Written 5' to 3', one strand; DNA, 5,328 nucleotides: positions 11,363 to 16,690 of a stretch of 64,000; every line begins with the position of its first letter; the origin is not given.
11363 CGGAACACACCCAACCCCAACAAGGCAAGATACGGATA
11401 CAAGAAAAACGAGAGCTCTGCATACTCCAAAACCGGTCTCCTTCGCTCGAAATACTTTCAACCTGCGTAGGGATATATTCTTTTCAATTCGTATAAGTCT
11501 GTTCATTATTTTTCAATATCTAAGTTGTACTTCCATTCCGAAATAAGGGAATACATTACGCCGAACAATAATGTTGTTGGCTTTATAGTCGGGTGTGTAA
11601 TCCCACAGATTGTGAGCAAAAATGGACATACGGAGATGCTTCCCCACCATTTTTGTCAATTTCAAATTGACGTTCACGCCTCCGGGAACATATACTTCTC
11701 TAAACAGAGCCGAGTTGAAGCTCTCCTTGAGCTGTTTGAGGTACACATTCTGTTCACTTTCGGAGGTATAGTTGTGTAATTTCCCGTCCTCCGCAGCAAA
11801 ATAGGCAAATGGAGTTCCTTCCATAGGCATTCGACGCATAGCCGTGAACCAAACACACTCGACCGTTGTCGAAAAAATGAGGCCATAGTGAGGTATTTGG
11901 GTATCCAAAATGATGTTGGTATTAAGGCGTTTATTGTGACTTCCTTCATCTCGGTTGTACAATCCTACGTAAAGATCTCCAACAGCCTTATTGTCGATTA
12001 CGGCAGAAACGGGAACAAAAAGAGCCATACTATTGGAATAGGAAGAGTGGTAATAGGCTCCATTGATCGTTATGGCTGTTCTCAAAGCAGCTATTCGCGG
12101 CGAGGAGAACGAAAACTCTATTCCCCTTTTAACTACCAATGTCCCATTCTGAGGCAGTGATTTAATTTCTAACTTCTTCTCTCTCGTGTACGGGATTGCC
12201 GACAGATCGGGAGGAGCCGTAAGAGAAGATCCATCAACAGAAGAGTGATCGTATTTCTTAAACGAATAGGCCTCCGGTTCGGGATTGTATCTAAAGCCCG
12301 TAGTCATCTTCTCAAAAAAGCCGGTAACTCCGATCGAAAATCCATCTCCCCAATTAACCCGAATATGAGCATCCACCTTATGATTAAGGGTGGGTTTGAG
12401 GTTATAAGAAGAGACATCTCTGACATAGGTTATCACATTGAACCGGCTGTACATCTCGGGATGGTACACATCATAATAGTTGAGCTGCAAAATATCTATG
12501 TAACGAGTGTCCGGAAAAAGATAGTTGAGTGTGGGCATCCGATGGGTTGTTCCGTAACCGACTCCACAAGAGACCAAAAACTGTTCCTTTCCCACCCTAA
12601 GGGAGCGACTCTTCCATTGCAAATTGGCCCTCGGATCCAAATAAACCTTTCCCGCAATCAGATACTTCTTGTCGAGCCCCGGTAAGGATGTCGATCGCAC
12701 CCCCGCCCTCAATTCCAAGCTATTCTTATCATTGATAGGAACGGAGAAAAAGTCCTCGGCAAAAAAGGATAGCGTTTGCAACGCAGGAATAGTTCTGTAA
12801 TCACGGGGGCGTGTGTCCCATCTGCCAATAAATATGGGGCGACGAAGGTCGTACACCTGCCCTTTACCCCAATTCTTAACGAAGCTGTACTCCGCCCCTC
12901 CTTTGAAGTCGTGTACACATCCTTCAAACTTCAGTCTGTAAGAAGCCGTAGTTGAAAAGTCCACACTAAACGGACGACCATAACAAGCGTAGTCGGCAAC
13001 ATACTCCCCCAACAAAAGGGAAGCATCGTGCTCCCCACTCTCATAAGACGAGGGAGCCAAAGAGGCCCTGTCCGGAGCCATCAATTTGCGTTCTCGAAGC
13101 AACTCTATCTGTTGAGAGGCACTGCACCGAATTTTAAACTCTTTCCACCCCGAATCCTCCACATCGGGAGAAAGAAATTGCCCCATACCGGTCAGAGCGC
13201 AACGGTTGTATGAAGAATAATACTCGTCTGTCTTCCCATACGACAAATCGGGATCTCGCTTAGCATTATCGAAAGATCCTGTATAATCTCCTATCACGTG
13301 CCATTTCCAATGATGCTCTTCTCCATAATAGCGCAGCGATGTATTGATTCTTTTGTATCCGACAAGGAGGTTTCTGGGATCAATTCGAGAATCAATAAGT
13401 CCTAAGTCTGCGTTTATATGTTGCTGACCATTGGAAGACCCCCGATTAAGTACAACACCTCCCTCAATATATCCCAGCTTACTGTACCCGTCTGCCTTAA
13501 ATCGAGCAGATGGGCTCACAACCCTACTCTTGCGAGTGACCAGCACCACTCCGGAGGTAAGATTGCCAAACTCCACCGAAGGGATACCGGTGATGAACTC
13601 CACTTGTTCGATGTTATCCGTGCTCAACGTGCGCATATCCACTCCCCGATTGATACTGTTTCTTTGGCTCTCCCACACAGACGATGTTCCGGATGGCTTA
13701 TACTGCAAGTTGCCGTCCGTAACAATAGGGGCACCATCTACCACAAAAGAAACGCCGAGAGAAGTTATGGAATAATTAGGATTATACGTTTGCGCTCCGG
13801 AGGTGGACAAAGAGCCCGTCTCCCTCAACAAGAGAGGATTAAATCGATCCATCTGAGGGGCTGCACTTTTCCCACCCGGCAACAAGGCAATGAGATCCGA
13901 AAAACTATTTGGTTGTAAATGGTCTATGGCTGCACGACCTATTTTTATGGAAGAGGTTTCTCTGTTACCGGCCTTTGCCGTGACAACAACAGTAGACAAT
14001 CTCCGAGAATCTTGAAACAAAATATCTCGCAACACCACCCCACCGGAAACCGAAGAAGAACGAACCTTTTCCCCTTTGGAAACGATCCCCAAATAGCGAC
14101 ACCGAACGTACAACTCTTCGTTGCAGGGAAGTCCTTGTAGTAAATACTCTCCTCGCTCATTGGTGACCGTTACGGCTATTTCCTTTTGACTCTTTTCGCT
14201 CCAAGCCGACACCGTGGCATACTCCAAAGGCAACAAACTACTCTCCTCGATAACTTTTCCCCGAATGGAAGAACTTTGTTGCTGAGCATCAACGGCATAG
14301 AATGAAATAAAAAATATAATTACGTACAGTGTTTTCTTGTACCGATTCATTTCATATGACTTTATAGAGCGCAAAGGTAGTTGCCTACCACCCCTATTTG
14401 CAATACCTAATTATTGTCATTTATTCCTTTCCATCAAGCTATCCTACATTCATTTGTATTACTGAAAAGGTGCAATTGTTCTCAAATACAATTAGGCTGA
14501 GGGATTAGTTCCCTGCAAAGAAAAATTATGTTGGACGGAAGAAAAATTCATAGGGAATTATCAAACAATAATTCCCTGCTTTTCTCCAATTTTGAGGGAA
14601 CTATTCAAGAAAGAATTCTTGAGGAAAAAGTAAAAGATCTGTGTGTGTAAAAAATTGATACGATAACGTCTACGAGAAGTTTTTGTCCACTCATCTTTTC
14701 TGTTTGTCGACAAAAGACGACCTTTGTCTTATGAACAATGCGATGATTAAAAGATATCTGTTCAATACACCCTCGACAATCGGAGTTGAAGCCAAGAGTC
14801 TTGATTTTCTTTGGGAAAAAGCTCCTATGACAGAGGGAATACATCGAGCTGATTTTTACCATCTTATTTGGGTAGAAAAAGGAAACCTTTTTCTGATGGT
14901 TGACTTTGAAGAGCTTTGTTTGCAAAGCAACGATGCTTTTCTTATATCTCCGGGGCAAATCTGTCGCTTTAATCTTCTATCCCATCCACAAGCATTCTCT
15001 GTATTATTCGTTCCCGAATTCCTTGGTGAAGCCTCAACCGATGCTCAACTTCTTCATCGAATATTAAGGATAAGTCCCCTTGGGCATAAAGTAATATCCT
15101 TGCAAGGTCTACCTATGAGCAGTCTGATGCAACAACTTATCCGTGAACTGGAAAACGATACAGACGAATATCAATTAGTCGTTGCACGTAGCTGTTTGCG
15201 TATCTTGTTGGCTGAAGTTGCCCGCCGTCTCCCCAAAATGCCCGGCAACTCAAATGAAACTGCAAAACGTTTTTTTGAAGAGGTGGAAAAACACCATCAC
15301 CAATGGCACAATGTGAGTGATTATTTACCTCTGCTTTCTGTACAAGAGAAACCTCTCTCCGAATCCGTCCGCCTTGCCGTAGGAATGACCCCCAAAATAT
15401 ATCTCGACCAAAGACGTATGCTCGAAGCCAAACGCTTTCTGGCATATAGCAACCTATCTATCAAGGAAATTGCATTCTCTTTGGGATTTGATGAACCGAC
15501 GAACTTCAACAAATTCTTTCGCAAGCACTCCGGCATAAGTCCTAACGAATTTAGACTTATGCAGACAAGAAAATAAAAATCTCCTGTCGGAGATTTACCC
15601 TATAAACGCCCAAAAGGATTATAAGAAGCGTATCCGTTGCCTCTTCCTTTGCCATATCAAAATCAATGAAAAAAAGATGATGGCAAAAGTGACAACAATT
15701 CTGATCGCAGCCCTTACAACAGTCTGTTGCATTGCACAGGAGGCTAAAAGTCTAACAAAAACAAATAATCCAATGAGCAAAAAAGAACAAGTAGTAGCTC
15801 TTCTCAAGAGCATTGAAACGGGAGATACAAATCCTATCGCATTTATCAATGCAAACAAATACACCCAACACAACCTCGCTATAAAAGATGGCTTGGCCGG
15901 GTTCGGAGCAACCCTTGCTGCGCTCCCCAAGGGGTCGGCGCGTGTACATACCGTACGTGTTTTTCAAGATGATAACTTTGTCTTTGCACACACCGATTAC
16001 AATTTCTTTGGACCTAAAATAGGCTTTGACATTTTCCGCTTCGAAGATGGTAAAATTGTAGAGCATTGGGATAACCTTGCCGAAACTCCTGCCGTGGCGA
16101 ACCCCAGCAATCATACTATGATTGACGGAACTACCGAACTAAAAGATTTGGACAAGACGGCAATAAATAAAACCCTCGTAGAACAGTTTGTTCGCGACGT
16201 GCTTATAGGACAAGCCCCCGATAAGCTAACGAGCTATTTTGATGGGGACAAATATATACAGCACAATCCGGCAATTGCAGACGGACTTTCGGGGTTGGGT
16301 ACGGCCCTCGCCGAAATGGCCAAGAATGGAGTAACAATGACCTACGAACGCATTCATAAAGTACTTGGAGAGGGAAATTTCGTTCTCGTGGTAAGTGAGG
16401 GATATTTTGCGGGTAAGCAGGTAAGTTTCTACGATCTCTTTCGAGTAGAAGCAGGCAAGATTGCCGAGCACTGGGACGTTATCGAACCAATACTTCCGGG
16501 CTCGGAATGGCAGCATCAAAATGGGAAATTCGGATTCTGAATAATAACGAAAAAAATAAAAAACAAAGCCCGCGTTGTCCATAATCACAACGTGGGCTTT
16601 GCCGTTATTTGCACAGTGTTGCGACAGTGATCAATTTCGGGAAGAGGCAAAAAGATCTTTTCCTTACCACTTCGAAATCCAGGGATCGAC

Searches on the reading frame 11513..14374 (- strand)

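Call 9: search_protein_families(library=pfam, proteins=[window:11513-14374:-])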
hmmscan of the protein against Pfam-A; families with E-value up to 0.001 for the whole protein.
window:11513-14374:- (953 aa): 3 families
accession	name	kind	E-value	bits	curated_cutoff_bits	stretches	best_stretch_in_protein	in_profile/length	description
PF07715.20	Plug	-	3.7e-06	27.8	23.9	1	144-275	11-105/107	TonB-dependent Receptor Plug Domain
PF13620.12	CarboxypepD_reg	-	6.7e-06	26.8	32.3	1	36-101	1-63/82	Carboxypeptidase regulatory-like domain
PF13715.12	CarbopepD_reg_2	-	0.00032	21.1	32.2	1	37-108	1-66/88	CarboxypepD_reg-like domain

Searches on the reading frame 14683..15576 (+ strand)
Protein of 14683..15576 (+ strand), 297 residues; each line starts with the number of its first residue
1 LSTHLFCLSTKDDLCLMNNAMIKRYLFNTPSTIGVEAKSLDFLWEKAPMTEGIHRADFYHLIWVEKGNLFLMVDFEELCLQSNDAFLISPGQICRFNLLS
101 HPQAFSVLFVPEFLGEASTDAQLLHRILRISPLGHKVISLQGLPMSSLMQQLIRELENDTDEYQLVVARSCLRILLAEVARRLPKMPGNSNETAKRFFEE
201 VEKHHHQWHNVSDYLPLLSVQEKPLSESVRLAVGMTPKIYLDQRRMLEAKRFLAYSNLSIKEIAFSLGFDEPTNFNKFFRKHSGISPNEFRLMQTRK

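Call 9: search_protein_families(library=pfam, proteins=[window:14683-15576:+])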
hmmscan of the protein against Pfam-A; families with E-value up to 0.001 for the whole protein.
window:14683-15576:+ (297 aa): 3 families
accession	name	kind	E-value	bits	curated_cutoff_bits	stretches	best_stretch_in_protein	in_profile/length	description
PF12833.13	HTH_18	-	7.3e-21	74.7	33.6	1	218-291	5-78/80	Helix-turn-helix domain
PF02311.25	AraC_binding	-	5.8e-09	36.2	21.1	1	54-165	19-125/135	AraC-like ligand binding domain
PF00165.29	HTH_AraC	-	4.9e-07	30.2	26.6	1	256-291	7-41/42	Bacterial regulatory helix-turn-helix proteins, AraC family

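Call 62: find_encoding_contigs(protein=window:14731-15576:+, flank=3000, max_places=10)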
Protein window:14731-15576:+ (281 aa): 23 contigs read that carry it; 10 places shown.
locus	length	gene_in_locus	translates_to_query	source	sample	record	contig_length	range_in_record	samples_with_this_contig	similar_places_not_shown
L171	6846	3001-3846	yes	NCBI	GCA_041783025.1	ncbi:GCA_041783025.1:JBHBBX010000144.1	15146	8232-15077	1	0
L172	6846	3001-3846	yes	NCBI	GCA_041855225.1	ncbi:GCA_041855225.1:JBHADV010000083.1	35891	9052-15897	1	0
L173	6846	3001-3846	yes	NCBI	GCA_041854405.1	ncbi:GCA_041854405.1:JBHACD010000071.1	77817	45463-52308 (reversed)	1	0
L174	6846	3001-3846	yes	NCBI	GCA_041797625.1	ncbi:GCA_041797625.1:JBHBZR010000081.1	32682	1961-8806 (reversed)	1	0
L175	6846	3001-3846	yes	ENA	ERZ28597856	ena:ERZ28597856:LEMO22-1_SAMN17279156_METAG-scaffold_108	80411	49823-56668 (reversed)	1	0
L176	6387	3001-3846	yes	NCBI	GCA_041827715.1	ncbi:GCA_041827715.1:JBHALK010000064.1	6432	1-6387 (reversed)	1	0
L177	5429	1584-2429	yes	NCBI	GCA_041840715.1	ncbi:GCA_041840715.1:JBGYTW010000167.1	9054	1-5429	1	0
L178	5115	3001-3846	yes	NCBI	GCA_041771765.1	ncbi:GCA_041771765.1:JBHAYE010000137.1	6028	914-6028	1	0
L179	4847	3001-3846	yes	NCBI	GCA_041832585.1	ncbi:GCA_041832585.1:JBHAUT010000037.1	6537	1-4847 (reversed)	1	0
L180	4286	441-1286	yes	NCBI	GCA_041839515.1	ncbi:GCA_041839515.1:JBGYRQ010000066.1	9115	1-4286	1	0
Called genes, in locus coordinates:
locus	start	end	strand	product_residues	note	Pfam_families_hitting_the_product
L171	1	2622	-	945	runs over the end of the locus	PF13620:CarboxypepD_reg (faint), PF07715:Plug (faint)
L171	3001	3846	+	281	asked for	PF02311:AraC_binding, PF12833:HTH_18, PF00165:HTH_AraC (weak)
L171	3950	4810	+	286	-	PF07366:SnoaL (faint), PF12680:SnoaL_2 (weak)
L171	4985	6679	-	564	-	PF00756:Esterase (faint)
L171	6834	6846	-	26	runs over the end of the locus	?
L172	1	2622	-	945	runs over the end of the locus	PF13620:CarboxypepD_reg (faint), PF07715:Plug (faint)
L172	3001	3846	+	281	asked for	PF02311:AraC_binding, PF12833:HTH_18, PF00165:HTH_AraC (weak)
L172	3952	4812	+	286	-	PF07366:SnoaL (faint), PF12680:SnoaL_2 (weak)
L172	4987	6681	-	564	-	PF00756:Esterase (faint)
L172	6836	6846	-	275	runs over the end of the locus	PF04294:VanW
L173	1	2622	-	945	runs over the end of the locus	PF13620:CarboxypepD_reg (faint), PF07715:Plug (faint)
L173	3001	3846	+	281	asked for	PF02311:AraC_binding, PF12833:HTH_18, PF00165:HTH_AraC (weak)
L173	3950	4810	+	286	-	PF07366:SnoaL (faint), PF12680:SnoaL_2 (weak)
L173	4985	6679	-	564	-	PF00756:Esterase (faint)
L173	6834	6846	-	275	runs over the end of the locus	PF04294:VanW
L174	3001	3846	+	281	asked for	PF02311:AraC_binding, PF12833:HTH_18, PF00165:HTH_AraC (weak)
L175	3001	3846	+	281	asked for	PF02311:AraC_binding, PF12833:HTH_18, PF00165:HTH_AraC (weak)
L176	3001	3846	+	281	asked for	PF02311:AraC_binding, PF12833:HTH_18, PF00165:HTH_AraC (weak)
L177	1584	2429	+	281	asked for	PF02311:AraC_binding, PF12833:HTH_18, PF00165:HTH_AraC (weak)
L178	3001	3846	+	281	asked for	PF02311:AraC_binding, PF12833:HTH_18, PF00165:HTH_AraC (weak)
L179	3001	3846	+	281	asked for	PF02311:AraC_binding, PF12833:HTH_18, PF00165:HTH_AraC (weak)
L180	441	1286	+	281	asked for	PF02311:AraC_binding, PF12833:HTH_18, PF00165:HTH_AraC (weak)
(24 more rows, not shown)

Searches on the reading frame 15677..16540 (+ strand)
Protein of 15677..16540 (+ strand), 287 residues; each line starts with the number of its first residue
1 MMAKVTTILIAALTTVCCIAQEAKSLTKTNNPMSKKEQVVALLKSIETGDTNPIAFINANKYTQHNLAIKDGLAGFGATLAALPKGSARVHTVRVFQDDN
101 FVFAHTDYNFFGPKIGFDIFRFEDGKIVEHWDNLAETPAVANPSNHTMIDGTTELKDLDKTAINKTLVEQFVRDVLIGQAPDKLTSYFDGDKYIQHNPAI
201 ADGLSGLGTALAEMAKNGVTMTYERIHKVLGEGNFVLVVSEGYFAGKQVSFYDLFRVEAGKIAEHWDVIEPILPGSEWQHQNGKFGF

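Call 33: search_protein_families(library=pfam, proteins=[window:15677-16540:+], max_evalue=0.00001)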
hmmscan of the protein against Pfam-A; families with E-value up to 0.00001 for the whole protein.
window:15677-16540:+ (287 aa): 2 families
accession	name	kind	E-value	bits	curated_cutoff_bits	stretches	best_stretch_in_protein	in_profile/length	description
PF12680.13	SnoaL_2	-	2.4e-14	54.2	27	1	168-265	1-102/102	SnoaL-like domain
PF07366.18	SnoaL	-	6.8e-11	42.5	28.4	0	167-269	2-117/126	SnoaL-like polyketide cyclase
